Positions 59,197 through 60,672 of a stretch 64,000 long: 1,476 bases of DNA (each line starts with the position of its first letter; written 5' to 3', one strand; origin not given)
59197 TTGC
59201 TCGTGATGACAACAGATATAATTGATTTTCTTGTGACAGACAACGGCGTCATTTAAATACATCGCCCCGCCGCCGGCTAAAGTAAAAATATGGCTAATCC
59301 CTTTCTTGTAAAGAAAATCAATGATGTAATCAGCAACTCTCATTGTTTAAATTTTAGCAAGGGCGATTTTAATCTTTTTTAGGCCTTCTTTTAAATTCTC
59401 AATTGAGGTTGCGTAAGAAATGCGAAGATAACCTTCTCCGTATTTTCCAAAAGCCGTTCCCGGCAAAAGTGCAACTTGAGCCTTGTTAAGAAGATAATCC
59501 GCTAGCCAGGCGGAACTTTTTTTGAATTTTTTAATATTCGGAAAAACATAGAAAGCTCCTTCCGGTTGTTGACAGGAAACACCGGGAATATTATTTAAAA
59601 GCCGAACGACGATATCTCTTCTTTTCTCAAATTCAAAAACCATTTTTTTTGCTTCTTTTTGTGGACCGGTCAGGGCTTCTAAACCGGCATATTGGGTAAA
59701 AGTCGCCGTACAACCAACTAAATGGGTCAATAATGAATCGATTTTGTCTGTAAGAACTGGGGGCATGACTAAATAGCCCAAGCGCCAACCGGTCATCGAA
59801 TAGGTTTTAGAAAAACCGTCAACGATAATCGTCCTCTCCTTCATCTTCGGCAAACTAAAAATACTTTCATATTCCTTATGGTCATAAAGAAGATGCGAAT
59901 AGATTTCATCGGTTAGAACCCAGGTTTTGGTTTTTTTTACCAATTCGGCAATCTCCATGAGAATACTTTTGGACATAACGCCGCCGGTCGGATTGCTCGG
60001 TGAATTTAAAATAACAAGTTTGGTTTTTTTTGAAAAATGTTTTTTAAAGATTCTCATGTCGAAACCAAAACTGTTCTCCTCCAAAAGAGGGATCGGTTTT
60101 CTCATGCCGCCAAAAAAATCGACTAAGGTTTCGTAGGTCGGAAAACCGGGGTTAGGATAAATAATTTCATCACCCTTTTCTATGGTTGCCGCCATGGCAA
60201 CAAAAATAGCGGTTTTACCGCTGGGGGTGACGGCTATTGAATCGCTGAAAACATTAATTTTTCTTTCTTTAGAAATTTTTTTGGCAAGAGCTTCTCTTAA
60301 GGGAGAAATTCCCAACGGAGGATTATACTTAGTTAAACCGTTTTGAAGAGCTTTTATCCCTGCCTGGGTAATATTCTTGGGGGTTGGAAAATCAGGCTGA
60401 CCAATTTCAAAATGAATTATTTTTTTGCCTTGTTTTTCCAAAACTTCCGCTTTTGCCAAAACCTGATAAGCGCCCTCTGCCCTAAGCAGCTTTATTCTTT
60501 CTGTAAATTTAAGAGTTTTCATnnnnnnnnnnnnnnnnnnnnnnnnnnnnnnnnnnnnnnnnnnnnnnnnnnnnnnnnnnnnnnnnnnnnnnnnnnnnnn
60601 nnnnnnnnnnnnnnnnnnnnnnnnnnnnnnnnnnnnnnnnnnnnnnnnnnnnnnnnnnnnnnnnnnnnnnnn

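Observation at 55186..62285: CDP-3,6-dideoxyhexose pathway core (ddhA, ddhB-like, E1 dehydratase) combined with an acetolactate-synthase-like TPP enzyme and an aspartate-aminotransferase-fold aminotransferase: candidate pathway to a branched and/or aminated dideoxy sugar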

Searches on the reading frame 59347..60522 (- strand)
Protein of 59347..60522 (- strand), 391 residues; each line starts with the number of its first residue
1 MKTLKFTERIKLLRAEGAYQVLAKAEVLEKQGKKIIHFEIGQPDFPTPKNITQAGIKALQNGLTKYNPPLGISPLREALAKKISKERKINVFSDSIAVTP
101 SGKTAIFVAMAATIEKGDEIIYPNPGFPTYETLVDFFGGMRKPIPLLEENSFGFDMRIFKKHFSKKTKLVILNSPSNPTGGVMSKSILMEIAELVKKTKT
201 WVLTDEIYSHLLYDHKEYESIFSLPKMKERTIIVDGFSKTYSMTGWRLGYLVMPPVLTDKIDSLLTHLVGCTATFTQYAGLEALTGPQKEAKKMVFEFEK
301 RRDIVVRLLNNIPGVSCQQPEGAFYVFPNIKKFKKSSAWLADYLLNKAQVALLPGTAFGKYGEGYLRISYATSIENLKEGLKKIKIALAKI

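Call 3: search_protein_families(library=pfam, proteins=[window:59347-60522:-])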
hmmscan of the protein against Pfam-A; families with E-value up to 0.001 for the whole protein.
window:59347-60522:- (391 aa): 2 families
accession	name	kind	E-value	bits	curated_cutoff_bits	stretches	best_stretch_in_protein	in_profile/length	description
PF00155.27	Aminotran_1_2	-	1.9e-66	225.1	19.7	1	34-384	2-361/361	Aminotransferase class I and II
PF01053.26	Cys_Met_Meta_PP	-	2.4e-07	30.1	27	1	94-207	68-175/381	Cys/Met metabolism PLP-dependent enzyme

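Call 4: search_protein_families(library=ncbifam, proteins=[window:59347-60522:-])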
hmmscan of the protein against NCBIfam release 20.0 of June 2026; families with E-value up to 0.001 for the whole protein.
window:59347-60522:- (391 aa): 77 families (the best 25 are shown)
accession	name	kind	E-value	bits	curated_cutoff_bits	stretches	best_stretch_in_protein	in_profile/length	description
NF041091.1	asp_aminotase_Arch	equivalog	3.7e-106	355.1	550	1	10-385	4-372/376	aspartate aminotransferase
NF005817.0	PRK07683.1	equivalog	1.9e-96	323.1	575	1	30-387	25-380/387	aminotransferase A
NF041364.1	GntC_guanitoxin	equivalog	1.6e-95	320.1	415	1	40-385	5-354/356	guanitoxin biosynthesis PLP-dependent (S)-gamma-hydroxy-L-arginine cyclodehydratase GntC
NF005816.0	PRK07682.1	equivalog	2.1e-95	319.6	620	1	30-388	26-383/390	aminotransferase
NF004770.0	PRK06108.1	subfamily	1.3e-90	304.1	422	1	32-389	35-393/396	pyridoxal phosphate-dependent aminotransferase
NF006229.0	PRK08361.1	equivalog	4.8e-90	302.4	624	1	7-390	11-390/391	aspartate aminotransferase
NF004769.0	PRK06107.1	equivalog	5e-87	292.3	617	1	3-390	3-400/402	aspartate transaminase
NF004975.0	PRK06348.1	equivalog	1.2e-85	287.8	549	1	19-385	15-380/384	pyridoxal phosphate-dependent aminotransferase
NF006514.0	PRK08960.1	equivalog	1.4e-82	277.6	554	1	18-389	17-386/388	pyridoxal phosphate-dependent aminotransferase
NF005601.0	PRK07337.1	equivalog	3.8e-81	273.2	496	1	3-387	5-391/394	pyridoxal phosphate-dependent aminotransferase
NF006230.0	PRK08363.1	equivalog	4.1e-80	269.5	534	1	20-385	17-389/398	alanine aminotransferase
NF005588.0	PRK07309.1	equivalog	1.3e-77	261.3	576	1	34-386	31-384/391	pyridoxal phosphate-dependent aminotransferase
NF006756.0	PRK09276.1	subfamily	3e-72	243.7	507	1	5-385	3-383/387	LL-diaminopimelate aminotransferase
NF005744.0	PRK07568.1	subfamily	6.2e-72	242.6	389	1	6-390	3-392/398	pyridoxal phosphate-dependent aminotransferase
TIGR03540.1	DapC_direct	equivalog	3.7e-70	236.8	593.25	1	20-385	16-381/383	LL-diaminopimelate aminotransferase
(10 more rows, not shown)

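Call 6: search_solved_structures(query=window:59347-60522:-, max_evalue=1e-20)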
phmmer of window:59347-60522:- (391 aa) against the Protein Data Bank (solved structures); distinct sequences matched with E-value up to 1e-20: 52.
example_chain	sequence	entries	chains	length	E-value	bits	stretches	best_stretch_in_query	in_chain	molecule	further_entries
1dju_A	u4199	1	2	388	6.4e-83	282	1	32-386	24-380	AROMATIC AMINOTRANSFERASE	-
1gd9_A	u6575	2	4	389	1.1e-82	281.3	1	32-386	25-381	ASPARTATE AMINOTRANSFERASE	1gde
1j32_A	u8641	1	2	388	1.5e-79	270.9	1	9-385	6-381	aspartate aminotransferase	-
2z61_A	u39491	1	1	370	2.4e-76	260.4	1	18-388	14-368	Probable aspartate aminotransferase 2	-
5wmi_A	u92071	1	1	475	1e-71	245.1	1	7-389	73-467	Bifunctional aspartate aminotransferase and glutamate/aspartate-prephenate aminotransferas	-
5wmh_A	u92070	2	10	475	1e-71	245.1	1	7-389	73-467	Bifunctional aspartate aminotransferase and glutamate/aspartate-prephenate aminotransferas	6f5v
5wml_A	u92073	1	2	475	7e-71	242.4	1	7-389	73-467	Bifunctional aspartate aminotransferase and glutamate/aspartate-prephenate aminotransferas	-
5wmk_A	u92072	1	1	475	9e-71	242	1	7-389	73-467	Bifunctional aspartate aminotransferase and glutamate/aspartate-prephenate aminotransferas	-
6f77_A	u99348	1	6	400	1.1e-70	241.7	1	16-385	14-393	Aspartate aminotransferase A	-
1o4s_A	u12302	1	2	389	3.6e-69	236.8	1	14-385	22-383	Aspartate aminotransferase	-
6f35_A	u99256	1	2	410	4.2e-68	233.2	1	12-387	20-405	Aspartate aminotransferase B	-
1bkg_A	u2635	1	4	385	1.5e-67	231.5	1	7-386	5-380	ASPARTATE AMINOTRANSFERASE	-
1bjw_A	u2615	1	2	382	2.2e-67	230.9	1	7-384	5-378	ASPARTATE AMINOTRANSFERASE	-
1b5o_A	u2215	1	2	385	7.2e-67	229.2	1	7-386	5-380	PROTEIN (ASPARTATE AMINOTRANSFERASE)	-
1gc3_A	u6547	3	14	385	7.3e-67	229.2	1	7-386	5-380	ASPARTATE AMINOTRANSFERASE | PROTEIN (ASPARTATE AMINOTRANSFERASE)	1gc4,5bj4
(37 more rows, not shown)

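Call 46: find_encoding_contigs(protein=window:59347-60522:-, flank=10000, max_places=3)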
Protein window:59347-60522:- (391 aa): 3 contigs read that carry it; 2 places shown.
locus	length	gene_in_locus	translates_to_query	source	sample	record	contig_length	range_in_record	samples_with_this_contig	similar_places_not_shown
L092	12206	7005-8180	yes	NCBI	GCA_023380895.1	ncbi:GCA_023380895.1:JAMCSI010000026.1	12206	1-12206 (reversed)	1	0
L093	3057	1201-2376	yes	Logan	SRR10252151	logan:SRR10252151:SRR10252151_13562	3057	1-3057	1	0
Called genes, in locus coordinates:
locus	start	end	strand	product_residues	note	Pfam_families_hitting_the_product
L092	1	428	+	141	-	?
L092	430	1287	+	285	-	PF00106:adh_short, PF01073:3Beta_HSD, PF01370:Epimerase, PF02719:Polysacc_synt_2, PF04321:RmlD_sub_bind, PF08659:KR (weak), PF16363:GDP_Man_Dehyd, PF13460:NAD_binding_10, +1 more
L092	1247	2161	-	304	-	PF01370:Epimerase, PF02719:Polysacc_synt_2 (faint), PF04321:RmlD_sub_bind, PF07993:NAD_binding_4 (faint), PF13460:NAD_binding_10 (weak), PF01073:3Beta_HSD, PF16363:GDP_Man_Dehyd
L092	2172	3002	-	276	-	PF00535:Glycos_transf_2, PF10111:Glyco_tranf_2_2, PF13641:Glyco_tranf_2_3 (weak)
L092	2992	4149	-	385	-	-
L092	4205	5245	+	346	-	PF00535:Glycos_transf_2, PF10111:Glyco_tranf_2_2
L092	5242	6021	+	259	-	PF00483:NTP_transferase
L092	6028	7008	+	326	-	PF00106:adh_short (weak), PF04321:RmlD_sub_bind, PF01073:3Beta_HSD, PF01370:Epimerase, PF02719:Polysacc_synt_2, PF07993:NAD_binding_4 (faint), PF16363:GDP_Man_Dehyd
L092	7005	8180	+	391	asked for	PF00155:Aminotran_1_2, PF01053:Cys_Met_Meta_PP (weak)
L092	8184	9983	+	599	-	PF02776:TPP_enzyme_N, PF00205:TPP_enzyme_M, PF02775:TPP_enzyme_C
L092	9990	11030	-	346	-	PF01073:3Beta_HSD, PF01370:Epimerase, PF02719:Polysacc_synt_2 (weak), PF07993:NAD_binding_4, PF16363:GDP_Man_Dehyd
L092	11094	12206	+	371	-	PF01041:DegT_DnrJ_EryC1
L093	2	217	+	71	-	?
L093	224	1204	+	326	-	PF00106:adh_short (weak), PF04321:RmlD_sub_bind, PF01073:3Beta_HSD, PF01370:Epimerase, PF02719:Polysacc_synt_2, PF07993:NAD_binding_4 (faint), PF16363:GDP_Man_Dehyd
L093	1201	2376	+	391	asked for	PF00155:Aminotran_1_2, PF01053:Cys_Met_Meta_PP (weak)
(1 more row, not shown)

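Call 47: find_homologous_proteins(query=window:59347-60522:-, max_evalue=1e-40)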
Query window:59347-60522:- (391 aa): 8000 proteins with E <= 1e-40 among 8000 candidates; the best 120 are listed.
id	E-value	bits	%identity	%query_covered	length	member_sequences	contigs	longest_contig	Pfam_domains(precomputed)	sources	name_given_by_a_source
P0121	6.9e-257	869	100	100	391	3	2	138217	PF00155.28,PF01053.27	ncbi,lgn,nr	ncbi:MAG: pyridoxal phosphate-dependent aminotransferase [Patescibacteria group bacterium]|nr:pyrido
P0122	7.2e-202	688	78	99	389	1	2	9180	PF00155.28,PF01053.27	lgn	-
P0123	2.4e-177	608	68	100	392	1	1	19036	PF00155.28,PF01053.27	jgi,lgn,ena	-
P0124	2.8e-173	594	66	99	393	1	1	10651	PF00155.28,PF00266.26,PF01053.27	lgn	-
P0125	3.4e-173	594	68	98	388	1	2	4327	PF00155.28,PF01053.27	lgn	-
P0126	3.3e-172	591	65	99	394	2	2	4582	PF00155.28,PF01053.27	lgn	-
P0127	1.1e-171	589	66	99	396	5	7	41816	PF00155.28,PF01053.27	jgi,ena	-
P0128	7.6e-171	586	65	100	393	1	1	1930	PF00155.28,PF00266.26,PF01053.27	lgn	-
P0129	1.3e-170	585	66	98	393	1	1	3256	PF00155.28,PF00266.26,PF01053.27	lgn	-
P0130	1.3e-170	585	67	98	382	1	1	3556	PF00155.28,PF01053.27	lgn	-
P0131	2.2e-170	585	66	98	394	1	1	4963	PF00155.28,PF01053.27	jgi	jgi:aspartate/methionine/tyrosine aminotransferase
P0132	2.4e-170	585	65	99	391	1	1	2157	PF00155.28,PF01053.27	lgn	-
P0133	4.1e-170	584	64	100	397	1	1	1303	PF00155.28,PF01053.27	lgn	-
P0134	6.7e-170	583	67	99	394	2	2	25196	PF00155.28,PF01053.27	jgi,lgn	-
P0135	7.3e-169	580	64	100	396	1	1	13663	PF00155.28,PF01053.27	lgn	-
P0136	1.0e-168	579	65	98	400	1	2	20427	PF00155.28,PF00266.26,PF01053.27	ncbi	-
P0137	1.1e-168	579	65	99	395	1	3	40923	PF00155.28,PF00266.26,PF01053.27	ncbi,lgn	-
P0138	1.3e-168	579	65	99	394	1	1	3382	PF00155.28,PF01053.27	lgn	-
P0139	6.3e-168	577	66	98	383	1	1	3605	PF00155.28,PF00266.26,PF01053.27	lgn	-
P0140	7.8e-168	576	65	99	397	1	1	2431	PF00155.28,PF01053.27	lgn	-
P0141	1.0e-167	576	63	98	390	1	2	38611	PF00155.28,PF00266.26,PF01053.27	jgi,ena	jgi:aspartate/methionine/tyrosine aminotransferase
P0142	1.4e-167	575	64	99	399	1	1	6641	PF00155.28,PF01053.27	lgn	-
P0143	2.0e-167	575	64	100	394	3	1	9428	PF00155.28,PF00266.26,PF01053.27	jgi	-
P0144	5.7e-167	573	65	98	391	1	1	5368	PF00155.28,PF01053.27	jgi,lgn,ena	-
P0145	7.3e-167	573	64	99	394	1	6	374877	PF00155.28,PF00266.26,PF01053.27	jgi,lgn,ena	jgi:aspartate/methionine/tyrosine aminotransferase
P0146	1.3e-166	572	64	99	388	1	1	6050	PF00155.28,PF01053.27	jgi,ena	-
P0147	1.8e-166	572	64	99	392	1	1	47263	PF00155.28,PF00266.26,PF01053.27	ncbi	-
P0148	2.1e-166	572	64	99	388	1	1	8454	PF00155.28,PF01053.27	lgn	-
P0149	5.0e-166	570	66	99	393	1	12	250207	PF00155.28,PF01053.27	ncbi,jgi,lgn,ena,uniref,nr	ncbi:MAG: Aspartate aminotransferase [Candidatus Roizmanbacteria bacterium GW2011_GWC2_37_13]|uniref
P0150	1.0e-165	569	64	97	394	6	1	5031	PF00155.28,PF01053.27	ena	-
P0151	1.0e-165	569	63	99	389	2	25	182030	PF00155.28,PF00266.26,PF01053.27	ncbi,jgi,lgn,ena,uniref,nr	ncbi:hypothetical protein A3H80_04820 [Candidatus Roizmanbacteria bacterium RIFCSPLOWO2_02_FULL_37_1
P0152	4.9e-165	567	64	99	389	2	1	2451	PF00155.28,PF01053.27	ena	-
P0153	5.4e-165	567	63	99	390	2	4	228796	PF00155.28,PF01053.27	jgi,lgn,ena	jgi:aspartate/methionine/tyrosine aminotransferase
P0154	6.3e-165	567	64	99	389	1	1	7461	PF00155.28,PF01053.27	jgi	-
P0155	7.3e-165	567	64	99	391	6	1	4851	PF00155.28,PF00266.26,PF01053.27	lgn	-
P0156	1.2e-164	566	64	97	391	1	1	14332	PF00155.28,PF01053.27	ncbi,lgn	ncbi:MAG: pyridoxal phosphate-dependent aminotransferase [bacterium]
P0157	1.6e-163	562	64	97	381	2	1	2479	PF00155.28,PF00266.26,PF01053.27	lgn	-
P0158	3.4e-163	561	63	100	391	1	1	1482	PF00155.28,PF01053.27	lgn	-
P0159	5.6e-162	557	63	99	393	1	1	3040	PF00155.28,PF01053.27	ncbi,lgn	-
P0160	1.8e-161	555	65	95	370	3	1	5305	PF00155.28,PF00266.26,PF01053.27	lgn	-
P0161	6.0e-161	554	62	99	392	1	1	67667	PF00155.28,PF01053.27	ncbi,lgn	-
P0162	7.9e-161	553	62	99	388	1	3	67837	PF00155.28,PF01053.27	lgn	-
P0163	1.3e-160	553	63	99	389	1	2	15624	PF00155.28,PF01053.27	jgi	-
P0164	2.9e-160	551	62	98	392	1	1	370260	PF00155.28,PF01053.27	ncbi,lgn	-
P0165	3.6e-160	551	64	98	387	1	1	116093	PF00155.28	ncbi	-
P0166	4.6e-160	551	63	99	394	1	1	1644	PF00155.28,PF01053.27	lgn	-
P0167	8.0e-160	550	61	99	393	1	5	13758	PF00155.28,PF01053.27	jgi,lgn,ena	-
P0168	1.1e-159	550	63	97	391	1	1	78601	PF00155.28,PF01053.27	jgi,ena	-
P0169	1.4e-159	549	63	98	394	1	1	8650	PF00155.28,PF01053.27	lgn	-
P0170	1.4e-159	549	62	97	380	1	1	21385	PF00155.28,PF01212.28,PF01053.27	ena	-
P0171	2.1e-159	549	62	99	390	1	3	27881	PF00155.28,PF01041.24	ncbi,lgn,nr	ncbi:pyridoxal phosphate-dependent aminotransferase [Patescibacteria group bacterium]|nr:pyridoxal p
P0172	3.9e-159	548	65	95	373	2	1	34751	PF00155.28,PF01053.27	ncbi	ncbi:hypothetical protein A2866_05490, partial [Candidatus Roizmanbacteria bacterium RIFCSPHIGHO2_01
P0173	7.5e-159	547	63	97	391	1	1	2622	PF00155.28,PF01053.27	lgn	-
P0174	8.2e-159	547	61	100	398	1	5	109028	PF00155.28,PF01053.27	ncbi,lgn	-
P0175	1.4e-158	546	62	100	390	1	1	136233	PF00155.28,PF01053.27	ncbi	-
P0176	1.6e-158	546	62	99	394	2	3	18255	PF00155.28,PF00266.26,PF01053.27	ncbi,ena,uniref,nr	ncbi:hypothetical protein A3D78_00220 [Candidatus Gottesmanbacteria bacterium RIFCSPHIGHO2_02_FULL_3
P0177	1.6e-158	546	60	100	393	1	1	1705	PF00155.28,PF01053.27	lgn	-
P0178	2.0e-158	545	60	99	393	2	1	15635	PF00155.28,PF01053.27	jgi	jgi:aspartate/methionine/tyrosine aminotransferase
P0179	9.0e-158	543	62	97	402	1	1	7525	PF00155.28,PF00266.26,PF01053.27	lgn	-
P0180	9.3e-158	543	60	100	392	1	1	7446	PF00155.28,PF01053.27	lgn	-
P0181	1.4e-157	543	61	99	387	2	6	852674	PF00155.28,PF01053.27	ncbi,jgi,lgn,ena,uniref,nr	ncbi:aspartate aminotransferase [candidate division WWE3 bacterium RIFOXYC1_FULL_39_7]|uniref:Aminot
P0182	1.7e-156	539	61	99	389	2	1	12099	PF00155.28,PF01053.27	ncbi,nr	ncbi:pyridoxal phosphate-dependent aminotransferase [Candidatus Roizmanbacteria bacterium]|nr:pyrido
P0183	1.8e-156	539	62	99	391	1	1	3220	PF00155.28,PF01053.27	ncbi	-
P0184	2.1e-156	539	61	98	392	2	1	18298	PF00155.28,PF01053.27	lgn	-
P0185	4.2e-156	538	59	100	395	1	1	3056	PF00155.28,PF01053.27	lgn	-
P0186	3.7e-155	535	61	99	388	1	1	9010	PF00155.28,PF01053.27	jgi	-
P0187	3.1e-154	532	60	99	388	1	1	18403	PF00155.28,PF01053.27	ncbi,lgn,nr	ncbi:pyridoxal phosphate-dependent aminotransferase [Candidatus Gottesmanbacteria bacterium]|nr:pyri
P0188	4.9e-154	531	60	99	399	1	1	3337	PF00155.28,PF01053.27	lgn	-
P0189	1.3e-153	529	61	99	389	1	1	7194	PF00155.28,PF01041.24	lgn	-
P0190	1.5e-153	529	60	100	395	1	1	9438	PF00155.28,PF01053.27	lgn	-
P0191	1.9e-153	529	58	100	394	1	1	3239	PF00155.28,PF01053.27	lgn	-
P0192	4.4e-153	528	60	99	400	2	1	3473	PF00155.28,PF01053.27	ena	-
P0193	4.5e-153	528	59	100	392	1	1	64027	PF00155.28,PF01041.24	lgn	-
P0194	5.8e-153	527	62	98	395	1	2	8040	PF00155.28,PF01053.27,PF01041.24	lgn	-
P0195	1.5e-152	526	61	99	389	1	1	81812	PF00155.28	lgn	-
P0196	1.5e-152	526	61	99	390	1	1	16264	PF00155.28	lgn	-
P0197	1.6e-152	526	61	98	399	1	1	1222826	PF00155.28,PF01053.27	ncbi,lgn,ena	-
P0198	2.5e-152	525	60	97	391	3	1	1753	PF00155.28,PF01053.27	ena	-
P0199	5.5e-152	524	61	99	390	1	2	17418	PF00155.28,PF01053.27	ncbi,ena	-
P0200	7.2e-152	524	57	99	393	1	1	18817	PF00155.28,PF00266.26,PF01053.27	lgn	-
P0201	8.6e-152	524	61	99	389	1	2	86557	PF00155.28,PF01041.24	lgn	-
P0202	9.2e-152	523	61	100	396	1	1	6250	PF00155.28,PF01053.27,PF01041.24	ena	-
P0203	1.3e-151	523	58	99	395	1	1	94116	PF00155.28,PF01053.27,PF01041.24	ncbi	-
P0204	1.5e-151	523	60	99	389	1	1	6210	PF00155.28,PF01053.27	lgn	-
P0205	1.6e-151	523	59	99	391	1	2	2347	PF00155.28,PF01053.27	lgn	-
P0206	1.9e-151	522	59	99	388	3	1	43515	PF00155.28,PF01053.27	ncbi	-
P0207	5.7e-151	521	60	98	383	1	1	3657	PF00155.28,PF01053.27,PF01041.24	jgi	jgi:aspartate aminotransferase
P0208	7.6e-151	520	58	100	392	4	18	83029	PF00155.28,PF01053.27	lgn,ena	-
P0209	8.5e-151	520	60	99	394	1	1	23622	PF00155.28,PF01053.27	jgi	jgi:aspartate aminotransferase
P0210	8.8e-151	520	60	98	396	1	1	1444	PF00155.28,PF01053.27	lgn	-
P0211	1.4e-150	520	58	99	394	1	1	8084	PF00155.28,PF00266.26,PF01053.27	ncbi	-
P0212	1.4e-150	520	60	99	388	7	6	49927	PF00155.28,PF01053.27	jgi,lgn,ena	-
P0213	2.4e-150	519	58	99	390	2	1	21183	PF00155.28,PF01053.27,PF01041.24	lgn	-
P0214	3.1e-150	518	59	97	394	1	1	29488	PF00155.28,PF00266.26,PF01053.27,PF01041.24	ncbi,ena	-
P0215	3.4e-150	518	60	97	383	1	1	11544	PF00155.28,PF00266.26,PF01053.27,PF01041.24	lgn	-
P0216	4.1e-150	518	58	99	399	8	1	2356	PF00155.28,PF01053.27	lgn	-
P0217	5.7e-150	518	60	99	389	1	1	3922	PF00155.28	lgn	-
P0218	7.9e-150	517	61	99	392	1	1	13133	PF00155.28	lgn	-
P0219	1.1e-149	517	61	96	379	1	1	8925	PF00155.28,PF01053.27,PF01041.24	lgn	-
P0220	1.7e-149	516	61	98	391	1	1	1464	PF00155.28,PF01041.24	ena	-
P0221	1.9e-149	516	60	98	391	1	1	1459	PF00155.28,PF01053.27,PF01041.24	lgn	-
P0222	1.9e-149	516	58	98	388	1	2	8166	PF00155.28,PF01053.27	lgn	-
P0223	2.8e-149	515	59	99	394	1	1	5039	PF00155.28,PF01053.27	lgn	-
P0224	2.8e-149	515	58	99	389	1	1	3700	PF00155.28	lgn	-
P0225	4.5e-149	515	61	98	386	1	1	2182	PF00155.28,PF01053.27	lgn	-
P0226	6.2e-149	514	60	98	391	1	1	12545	PF00155.28,PF01053.27,PF01041.24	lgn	-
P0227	7.0e-149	514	59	97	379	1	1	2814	PF00155.28,PF00266.26,PF01053.27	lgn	-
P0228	1.0e-148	513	60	97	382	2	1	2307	PF00155.28,PF01053.27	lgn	-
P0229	1.1e-148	513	60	99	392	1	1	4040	PF00155.28,PF01053.27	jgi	-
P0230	1.6e-148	513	60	97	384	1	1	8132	PF00155.28,PF01053.27,PF01041.24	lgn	-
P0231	2.4e-148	512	59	99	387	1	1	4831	PF00155.28,PF01053.27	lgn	-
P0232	2.4e-148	512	60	98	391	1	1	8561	PF00155.28,PF01053.27,PF01041.24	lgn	-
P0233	2.7e-148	512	60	99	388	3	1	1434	PF00155.28,PF01053.27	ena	-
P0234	3.3e-148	512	59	100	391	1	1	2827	PF00155.28,PF00266.26,PF01053.27,PF01041.24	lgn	-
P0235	3.8e-148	512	59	99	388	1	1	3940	PF00155.28,PF01053.27,PF01041.24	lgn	-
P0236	5.2e-148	511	60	97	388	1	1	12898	PF00155.28,PF00266.26,PF01053.27,PF01041.24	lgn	-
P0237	6.1e-148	511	60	99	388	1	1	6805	PF00155.28,PF00266.26,PF01053.27,PF01041.24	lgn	-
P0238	6.6e-148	511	58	99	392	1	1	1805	PF00155.28,PF01053.27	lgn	-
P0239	7.2e-148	511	59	99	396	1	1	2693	PF00155.28,PF01053.27,PF01041.24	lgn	-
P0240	7.7e-148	511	60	99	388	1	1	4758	PF00155.28,PF01053.27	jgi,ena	-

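Call 48: find_encoding_contigs(protein=P0181, flank=6000, max_places=1)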
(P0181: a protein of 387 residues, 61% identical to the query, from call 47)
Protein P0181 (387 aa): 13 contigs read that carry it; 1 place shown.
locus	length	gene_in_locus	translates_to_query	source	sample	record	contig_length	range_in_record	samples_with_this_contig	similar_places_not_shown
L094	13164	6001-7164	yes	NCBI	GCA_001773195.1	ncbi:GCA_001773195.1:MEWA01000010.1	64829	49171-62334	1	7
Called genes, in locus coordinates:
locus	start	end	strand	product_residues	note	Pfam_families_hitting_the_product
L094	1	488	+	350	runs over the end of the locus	PF01370:Epimerase, PF04321:RmlD_sub_bind (weak), PF16363:GDP_Man_Dehyd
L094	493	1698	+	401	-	PF01041:DegT_DnrJ_EryC1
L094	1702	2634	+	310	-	PF01370:Epimerase, PF04321:RmlD_sub_bind, PF16363:GDP_Man_Dehyd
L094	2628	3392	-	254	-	-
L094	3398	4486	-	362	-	PF01118:Semialdhyde_dh, PF02774:Semialdhyde_dhC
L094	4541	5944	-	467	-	PF00696:AA_kinase, PF13840:ACT_7 (faint), PF01842:ACT (faint), PF22468:ACT_9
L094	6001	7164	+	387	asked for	PF00155:Aminotran_1_2, PF01053:Cys_Met_Meta_PP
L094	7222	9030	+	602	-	PF02776:TPP_enzyme_N, PF00205:TPP_enzyme_M, PF02775:TPP_enzyme_C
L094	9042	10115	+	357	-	PF01073:3Beta_HSD (weak), PF01370:Epimerase, PF02719:Polysacc_synt_2 (faint), PF16363:GDP_Man_Dehyd, PF07993:NAD_binding_4 (weak)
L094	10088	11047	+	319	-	PF13489:Methyltransf_23 (weak), PF01209:Ubie_methyltran, PF13847:Methyltransf_31, PF08241:Methyltransf_11, PF08242:Methyltransf_12, PF13649:Methyltransf_25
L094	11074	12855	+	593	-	PF13522:GATase_6, PF13537:GATase_7, PF00733:Asn_synthase, PF06508:QueC (faint), PF24167:DUF7411 (weak)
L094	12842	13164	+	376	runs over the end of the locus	PF00534:Glycos_transf_1, PF13692:Glyco_trans_1_4, PF26337:Gtf3_C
